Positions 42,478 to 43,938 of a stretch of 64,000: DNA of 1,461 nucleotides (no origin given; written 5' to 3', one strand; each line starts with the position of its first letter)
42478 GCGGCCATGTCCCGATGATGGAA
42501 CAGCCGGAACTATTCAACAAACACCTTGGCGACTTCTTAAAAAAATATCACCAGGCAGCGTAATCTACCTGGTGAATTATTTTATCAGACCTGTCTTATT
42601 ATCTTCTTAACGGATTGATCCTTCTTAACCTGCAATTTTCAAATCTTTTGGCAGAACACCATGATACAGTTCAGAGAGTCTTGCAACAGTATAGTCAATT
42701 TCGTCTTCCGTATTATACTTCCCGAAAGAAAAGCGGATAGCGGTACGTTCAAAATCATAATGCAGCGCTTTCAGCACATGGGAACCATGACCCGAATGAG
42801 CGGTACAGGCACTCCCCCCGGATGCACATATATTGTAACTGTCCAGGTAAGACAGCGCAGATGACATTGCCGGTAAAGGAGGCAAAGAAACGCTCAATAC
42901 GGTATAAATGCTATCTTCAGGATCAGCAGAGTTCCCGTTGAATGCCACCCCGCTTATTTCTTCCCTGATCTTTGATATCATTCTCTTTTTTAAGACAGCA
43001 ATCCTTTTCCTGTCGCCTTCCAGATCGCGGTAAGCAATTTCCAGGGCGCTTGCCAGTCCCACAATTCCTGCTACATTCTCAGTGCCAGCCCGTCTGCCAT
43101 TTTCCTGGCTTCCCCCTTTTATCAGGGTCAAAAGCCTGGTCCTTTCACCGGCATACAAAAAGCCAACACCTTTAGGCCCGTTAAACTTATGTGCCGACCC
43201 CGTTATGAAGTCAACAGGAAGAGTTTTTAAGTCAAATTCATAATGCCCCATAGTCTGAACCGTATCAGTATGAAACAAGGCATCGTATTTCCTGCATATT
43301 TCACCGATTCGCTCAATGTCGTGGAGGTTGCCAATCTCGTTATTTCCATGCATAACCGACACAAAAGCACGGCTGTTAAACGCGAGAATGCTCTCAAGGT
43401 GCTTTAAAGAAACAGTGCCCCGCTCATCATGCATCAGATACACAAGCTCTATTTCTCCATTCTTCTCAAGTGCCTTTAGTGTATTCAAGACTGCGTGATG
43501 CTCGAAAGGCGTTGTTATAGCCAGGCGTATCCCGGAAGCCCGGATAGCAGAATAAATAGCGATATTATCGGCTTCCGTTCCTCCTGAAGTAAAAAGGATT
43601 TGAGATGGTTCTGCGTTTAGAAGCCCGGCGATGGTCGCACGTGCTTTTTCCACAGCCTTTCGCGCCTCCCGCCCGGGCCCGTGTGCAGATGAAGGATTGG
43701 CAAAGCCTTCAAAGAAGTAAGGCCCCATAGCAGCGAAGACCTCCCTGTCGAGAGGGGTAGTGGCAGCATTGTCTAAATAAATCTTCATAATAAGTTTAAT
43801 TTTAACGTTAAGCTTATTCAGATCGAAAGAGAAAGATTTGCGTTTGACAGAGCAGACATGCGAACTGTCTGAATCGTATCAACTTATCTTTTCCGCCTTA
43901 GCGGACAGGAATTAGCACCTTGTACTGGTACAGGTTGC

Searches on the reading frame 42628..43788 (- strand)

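Call 71: search_protein_families(library=pfam, proteins=[window:42628-43788:-], max_evalue=0.00001)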
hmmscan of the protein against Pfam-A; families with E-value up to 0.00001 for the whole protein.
window:42628-43788:- (387 aa): 2 families
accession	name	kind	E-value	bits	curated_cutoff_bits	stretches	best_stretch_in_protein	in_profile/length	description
PF00266.25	Aminotran_5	-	1.4e-73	248.5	21.5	1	3-366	1-370/371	Aminotransferase class-V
PF01212.27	Beta_elim_lyase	-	8.4e-07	29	27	1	46-175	34-168/288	Beta-eliminating lyase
